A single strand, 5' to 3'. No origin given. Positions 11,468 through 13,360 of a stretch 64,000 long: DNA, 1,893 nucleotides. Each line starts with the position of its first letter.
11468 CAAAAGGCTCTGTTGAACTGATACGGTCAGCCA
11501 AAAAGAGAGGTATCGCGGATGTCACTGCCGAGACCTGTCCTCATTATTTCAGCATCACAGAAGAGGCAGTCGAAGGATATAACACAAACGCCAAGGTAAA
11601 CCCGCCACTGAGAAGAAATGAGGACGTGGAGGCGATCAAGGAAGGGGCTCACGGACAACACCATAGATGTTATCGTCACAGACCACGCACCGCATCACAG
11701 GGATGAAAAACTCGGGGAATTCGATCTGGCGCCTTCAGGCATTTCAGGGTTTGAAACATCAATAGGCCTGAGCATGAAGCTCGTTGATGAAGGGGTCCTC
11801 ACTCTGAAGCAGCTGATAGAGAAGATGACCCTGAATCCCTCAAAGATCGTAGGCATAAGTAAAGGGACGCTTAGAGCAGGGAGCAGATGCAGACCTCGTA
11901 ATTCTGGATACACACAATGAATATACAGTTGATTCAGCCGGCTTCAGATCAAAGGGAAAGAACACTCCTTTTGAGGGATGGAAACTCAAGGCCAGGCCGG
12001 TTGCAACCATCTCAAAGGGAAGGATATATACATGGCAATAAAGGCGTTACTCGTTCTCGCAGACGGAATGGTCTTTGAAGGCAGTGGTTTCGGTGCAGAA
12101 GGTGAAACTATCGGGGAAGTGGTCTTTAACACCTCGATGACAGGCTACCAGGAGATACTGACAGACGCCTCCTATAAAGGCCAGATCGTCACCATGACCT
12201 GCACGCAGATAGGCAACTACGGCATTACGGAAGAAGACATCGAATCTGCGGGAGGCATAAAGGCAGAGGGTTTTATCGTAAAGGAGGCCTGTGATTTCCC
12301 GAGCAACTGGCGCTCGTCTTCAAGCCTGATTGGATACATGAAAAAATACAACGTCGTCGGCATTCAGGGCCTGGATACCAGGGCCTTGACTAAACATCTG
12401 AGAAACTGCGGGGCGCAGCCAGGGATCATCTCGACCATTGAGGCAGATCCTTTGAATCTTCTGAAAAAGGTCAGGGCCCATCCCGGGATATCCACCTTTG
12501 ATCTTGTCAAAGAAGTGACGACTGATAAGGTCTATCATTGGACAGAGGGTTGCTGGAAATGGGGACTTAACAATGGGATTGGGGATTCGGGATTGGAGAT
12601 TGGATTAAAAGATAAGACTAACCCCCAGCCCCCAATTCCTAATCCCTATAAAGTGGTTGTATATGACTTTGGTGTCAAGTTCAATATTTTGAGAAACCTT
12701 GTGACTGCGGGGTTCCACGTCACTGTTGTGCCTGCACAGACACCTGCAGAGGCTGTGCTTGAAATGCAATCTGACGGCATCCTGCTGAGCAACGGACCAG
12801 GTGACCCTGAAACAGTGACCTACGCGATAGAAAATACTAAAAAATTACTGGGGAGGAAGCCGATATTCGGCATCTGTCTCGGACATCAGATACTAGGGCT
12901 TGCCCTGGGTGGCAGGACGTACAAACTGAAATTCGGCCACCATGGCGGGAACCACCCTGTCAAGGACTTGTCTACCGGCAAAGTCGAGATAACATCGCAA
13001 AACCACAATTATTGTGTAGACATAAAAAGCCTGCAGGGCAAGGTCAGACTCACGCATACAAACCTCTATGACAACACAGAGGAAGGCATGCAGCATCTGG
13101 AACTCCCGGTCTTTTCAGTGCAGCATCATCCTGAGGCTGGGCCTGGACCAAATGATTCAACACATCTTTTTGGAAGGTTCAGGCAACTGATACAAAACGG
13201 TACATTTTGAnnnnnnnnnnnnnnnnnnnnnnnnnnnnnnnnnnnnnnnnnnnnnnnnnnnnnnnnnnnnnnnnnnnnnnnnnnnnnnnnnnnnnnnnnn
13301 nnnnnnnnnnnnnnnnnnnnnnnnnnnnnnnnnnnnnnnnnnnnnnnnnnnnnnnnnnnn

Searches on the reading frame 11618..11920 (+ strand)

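Call 17: search_protein_families(library=pfam, proteins=[window:11618-11920:+])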
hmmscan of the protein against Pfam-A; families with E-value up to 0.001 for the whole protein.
window:11618-11920:+ (100 aa): 1 family
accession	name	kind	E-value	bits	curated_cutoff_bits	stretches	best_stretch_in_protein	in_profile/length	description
PF01979.26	Amidohydro_1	-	1.1e-07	31.9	25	1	7-89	235-311/345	Amidohydrolase family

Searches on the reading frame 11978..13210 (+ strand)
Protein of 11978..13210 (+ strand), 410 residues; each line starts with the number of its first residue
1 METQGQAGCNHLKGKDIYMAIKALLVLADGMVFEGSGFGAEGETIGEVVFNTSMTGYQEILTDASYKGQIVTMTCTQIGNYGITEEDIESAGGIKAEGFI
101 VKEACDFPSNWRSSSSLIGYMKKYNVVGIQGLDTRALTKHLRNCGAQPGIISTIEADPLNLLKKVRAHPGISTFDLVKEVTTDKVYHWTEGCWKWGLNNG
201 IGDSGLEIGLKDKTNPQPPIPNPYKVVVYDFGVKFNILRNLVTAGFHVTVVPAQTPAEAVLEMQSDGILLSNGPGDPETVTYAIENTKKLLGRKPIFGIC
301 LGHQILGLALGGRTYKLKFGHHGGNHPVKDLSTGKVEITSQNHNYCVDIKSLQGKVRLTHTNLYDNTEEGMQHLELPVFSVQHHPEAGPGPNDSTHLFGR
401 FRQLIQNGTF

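Call 17: search_protein_families(library=pfam, proteins=[window:11978-13210:+])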
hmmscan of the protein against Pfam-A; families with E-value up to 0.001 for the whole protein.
window:11978-13210:+ (410 aa): 3 families
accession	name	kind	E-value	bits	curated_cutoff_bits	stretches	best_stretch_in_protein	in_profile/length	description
PF00117.34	GATase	-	6.5e-52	176.4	22.8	1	227-403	1-189/190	Glutamine amidotransferase class-I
PF00988.28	CPSase_sm_chain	-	7.9e-51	171.6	27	1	25-151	1-126/126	Carbamoyl-phosphate synthase small chain, CPSase domain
PF07722.19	Peptidase_C26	-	4.4e-06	27.1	20.5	1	292-316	104-128/219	Peptidase C26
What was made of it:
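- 12575..12647 (+): carA linker element: (GGGATTG)x4, a 16-nt A-rich loop, then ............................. It is in frame, between the CPSase small-chain domain and the GATase domain. Pfam domain limits are 25-151 and 227-403 (call 17).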
